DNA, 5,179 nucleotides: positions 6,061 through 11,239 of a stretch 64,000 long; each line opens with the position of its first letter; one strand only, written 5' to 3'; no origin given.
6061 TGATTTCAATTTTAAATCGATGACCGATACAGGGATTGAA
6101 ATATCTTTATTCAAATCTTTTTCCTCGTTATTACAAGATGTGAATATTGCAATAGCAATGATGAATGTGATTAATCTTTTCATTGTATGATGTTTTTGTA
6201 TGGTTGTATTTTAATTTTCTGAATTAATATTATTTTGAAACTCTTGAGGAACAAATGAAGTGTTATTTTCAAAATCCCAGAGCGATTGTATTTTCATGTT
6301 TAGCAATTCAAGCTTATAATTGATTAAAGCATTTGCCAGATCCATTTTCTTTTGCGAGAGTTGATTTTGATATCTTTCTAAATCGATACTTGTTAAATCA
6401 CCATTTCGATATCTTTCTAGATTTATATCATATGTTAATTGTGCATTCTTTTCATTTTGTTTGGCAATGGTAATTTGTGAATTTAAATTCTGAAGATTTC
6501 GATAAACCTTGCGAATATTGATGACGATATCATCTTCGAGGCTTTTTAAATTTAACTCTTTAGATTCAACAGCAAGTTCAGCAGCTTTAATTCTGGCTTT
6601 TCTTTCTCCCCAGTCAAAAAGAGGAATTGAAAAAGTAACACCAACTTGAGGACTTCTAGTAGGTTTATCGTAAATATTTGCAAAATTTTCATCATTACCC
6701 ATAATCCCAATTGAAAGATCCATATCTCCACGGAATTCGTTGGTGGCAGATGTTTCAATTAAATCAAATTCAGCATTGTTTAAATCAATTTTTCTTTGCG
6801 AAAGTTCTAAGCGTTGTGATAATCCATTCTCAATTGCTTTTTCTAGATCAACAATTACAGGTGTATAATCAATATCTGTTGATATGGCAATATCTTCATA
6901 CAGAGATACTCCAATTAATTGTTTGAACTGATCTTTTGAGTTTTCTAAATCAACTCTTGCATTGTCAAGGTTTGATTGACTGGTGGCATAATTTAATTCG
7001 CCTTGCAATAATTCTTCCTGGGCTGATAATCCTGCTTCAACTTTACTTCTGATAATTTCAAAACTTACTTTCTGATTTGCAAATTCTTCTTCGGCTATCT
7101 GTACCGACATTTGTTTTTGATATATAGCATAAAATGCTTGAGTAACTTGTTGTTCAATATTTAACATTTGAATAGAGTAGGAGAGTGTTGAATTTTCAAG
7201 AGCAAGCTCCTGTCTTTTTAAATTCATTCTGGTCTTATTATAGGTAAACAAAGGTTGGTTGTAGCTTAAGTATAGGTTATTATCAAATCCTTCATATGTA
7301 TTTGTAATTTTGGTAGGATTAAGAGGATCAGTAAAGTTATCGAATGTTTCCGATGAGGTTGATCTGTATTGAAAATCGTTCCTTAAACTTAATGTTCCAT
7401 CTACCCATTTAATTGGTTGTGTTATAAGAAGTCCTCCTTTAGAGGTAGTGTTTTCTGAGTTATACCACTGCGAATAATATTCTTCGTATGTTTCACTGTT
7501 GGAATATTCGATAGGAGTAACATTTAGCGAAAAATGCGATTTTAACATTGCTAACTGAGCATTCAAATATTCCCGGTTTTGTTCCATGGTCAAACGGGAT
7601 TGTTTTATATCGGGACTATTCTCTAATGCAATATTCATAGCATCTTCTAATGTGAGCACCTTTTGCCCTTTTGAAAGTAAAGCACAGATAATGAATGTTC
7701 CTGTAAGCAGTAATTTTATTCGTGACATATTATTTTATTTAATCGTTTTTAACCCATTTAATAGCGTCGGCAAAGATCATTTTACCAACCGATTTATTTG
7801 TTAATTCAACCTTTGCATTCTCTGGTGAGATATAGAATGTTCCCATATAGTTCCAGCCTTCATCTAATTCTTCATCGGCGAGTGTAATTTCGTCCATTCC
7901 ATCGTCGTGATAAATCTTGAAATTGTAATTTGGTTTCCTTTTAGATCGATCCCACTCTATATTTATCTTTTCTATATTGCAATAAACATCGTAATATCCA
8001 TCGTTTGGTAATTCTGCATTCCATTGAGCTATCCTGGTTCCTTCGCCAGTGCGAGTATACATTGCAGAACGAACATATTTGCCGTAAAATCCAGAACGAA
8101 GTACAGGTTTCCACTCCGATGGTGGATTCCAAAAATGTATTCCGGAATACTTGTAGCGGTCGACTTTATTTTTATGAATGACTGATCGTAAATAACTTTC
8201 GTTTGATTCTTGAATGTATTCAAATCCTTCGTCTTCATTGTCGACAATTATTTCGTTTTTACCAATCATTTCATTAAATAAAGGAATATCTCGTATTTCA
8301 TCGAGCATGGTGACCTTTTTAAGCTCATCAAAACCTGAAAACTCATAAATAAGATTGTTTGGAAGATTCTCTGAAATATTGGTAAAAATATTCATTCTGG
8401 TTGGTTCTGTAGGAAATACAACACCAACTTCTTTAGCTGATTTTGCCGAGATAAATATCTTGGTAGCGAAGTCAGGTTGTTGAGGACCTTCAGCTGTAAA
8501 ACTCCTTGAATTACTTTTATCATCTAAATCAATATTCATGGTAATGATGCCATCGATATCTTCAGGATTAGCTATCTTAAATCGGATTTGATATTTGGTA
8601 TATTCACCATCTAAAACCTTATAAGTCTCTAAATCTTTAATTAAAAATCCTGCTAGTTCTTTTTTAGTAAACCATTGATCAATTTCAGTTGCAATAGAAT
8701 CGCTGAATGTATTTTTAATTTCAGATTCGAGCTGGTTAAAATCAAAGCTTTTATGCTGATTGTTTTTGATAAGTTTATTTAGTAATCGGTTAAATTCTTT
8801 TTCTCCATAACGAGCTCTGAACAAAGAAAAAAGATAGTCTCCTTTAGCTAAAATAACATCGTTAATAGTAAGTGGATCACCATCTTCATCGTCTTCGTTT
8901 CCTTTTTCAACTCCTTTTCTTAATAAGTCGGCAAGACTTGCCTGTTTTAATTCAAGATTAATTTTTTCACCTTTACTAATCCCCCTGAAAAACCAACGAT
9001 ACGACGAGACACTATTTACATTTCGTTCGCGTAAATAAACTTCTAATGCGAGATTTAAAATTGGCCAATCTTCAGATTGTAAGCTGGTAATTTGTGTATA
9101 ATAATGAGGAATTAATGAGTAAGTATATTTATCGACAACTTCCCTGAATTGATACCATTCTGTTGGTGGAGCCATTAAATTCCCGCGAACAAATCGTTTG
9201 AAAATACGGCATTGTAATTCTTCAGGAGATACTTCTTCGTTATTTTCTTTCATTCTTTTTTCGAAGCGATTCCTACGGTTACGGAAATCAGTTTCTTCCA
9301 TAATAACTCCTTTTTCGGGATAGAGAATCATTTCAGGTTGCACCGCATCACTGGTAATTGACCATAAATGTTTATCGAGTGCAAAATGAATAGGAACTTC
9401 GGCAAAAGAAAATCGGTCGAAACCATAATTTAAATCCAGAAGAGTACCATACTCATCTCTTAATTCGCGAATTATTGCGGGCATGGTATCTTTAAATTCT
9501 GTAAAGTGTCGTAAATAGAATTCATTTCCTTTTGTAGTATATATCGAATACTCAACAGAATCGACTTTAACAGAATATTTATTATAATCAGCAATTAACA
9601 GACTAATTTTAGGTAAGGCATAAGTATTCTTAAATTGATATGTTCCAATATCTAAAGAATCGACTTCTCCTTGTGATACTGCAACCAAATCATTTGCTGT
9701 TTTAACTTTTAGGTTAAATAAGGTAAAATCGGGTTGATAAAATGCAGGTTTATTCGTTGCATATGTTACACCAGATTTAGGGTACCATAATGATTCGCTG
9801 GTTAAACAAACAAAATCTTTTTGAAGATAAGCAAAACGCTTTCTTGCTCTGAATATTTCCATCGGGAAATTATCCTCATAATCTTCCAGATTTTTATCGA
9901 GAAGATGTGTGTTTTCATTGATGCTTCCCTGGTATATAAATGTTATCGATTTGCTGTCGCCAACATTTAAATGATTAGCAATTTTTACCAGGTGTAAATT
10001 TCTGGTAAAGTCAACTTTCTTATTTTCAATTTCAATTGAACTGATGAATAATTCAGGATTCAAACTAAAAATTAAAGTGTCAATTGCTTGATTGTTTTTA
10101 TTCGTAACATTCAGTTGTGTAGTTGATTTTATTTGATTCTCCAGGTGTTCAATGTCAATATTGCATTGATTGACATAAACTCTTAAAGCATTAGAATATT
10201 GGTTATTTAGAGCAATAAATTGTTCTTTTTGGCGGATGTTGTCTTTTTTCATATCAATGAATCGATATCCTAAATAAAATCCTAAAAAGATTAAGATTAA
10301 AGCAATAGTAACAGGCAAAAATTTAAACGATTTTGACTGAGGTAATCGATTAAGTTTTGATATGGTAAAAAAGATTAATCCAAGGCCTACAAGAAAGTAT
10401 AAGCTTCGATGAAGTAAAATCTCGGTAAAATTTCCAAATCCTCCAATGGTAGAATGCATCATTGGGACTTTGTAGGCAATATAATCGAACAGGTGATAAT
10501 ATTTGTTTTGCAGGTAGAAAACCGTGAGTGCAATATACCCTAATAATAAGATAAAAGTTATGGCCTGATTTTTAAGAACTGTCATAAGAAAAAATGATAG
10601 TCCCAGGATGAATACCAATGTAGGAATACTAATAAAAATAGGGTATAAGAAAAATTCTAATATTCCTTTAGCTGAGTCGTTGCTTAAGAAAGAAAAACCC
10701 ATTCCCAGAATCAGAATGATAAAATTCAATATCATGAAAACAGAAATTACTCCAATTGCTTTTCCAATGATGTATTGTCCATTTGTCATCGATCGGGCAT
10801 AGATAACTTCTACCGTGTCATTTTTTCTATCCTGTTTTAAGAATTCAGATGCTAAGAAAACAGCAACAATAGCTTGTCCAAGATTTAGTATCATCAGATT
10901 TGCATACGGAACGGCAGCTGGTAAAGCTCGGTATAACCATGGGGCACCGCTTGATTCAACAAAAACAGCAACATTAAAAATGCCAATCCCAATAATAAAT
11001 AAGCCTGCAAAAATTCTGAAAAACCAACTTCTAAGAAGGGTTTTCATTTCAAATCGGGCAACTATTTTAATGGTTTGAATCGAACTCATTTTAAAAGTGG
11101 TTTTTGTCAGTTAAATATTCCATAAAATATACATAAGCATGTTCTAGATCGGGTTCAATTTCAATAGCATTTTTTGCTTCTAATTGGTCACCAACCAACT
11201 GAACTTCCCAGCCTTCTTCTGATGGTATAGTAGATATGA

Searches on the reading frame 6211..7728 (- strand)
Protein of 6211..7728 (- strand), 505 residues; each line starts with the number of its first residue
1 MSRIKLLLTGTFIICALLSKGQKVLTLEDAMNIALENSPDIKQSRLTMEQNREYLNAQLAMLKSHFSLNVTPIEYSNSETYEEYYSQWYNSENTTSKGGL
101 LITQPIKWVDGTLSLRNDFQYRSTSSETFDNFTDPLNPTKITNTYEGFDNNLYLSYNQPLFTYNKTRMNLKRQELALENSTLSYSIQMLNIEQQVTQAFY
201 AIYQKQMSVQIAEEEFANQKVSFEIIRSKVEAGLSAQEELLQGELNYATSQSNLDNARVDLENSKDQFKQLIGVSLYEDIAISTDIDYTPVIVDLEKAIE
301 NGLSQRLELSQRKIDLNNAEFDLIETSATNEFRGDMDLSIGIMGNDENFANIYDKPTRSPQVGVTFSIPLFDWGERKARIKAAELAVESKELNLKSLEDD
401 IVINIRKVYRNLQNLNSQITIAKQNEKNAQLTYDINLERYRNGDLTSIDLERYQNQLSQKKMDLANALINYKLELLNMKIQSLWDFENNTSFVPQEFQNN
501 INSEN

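Call 61: search_protein_families(library=pfam, proteins=[window:6211-7728:-], max_evalue=0.00001)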
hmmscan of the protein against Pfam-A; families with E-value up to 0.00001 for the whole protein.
window:6211-7728:- (505 aa): 1 family
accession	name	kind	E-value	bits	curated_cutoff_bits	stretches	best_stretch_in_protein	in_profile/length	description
PF02321.23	OEP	-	8e-49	166.4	22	2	296-479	2-183/187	Outer membrane efflux protein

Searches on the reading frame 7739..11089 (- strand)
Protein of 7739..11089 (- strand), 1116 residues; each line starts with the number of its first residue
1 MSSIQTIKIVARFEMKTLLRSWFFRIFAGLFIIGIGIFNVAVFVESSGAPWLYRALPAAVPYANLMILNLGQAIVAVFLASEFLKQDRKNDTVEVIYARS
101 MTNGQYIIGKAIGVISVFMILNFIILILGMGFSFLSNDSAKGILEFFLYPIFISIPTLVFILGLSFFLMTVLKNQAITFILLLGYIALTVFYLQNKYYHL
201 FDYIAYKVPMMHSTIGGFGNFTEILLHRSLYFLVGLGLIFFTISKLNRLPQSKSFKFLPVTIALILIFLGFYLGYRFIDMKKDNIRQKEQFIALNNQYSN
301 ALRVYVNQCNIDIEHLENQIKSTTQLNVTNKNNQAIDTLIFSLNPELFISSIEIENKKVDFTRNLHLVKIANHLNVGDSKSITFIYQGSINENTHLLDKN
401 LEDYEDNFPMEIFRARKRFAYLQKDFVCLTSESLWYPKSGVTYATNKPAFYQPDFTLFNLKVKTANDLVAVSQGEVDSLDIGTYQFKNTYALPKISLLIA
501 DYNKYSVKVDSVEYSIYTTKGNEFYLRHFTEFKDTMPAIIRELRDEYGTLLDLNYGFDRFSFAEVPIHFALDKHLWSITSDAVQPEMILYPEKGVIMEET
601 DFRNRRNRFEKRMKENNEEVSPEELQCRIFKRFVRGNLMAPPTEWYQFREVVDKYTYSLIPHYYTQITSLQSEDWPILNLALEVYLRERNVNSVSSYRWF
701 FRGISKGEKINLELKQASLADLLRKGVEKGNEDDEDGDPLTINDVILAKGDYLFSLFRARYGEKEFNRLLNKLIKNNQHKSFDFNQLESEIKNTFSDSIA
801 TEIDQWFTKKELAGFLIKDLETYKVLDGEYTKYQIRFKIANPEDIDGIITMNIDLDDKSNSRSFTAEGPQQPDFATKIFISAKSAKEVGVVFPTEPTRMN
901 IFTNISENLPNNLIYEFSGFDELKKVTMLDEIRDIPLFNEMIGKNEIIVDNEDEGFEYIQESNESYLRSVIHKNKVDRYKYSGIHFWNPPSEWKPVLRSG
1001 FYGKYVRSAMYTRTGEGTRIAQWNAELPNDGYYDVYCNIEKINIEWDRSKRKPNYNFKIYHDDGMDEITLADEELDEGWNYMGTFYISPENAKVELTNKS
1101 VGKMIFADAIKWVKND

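Call 61: search_protein_families(library=pfam, proteins=[window:7739-11089:-], max_evalue=0.00001)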
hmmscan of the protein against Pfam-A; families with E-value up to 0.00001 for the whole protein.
window:7739-11089:- (1116 aa): 1 family
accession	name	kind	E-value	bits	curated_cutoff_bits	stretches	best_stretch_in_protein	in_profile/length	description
PF25275.1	Golvesin_C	-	7.7e-13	49.1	31.6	1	1002-1113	24-131/132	Golvesin C-terminal domain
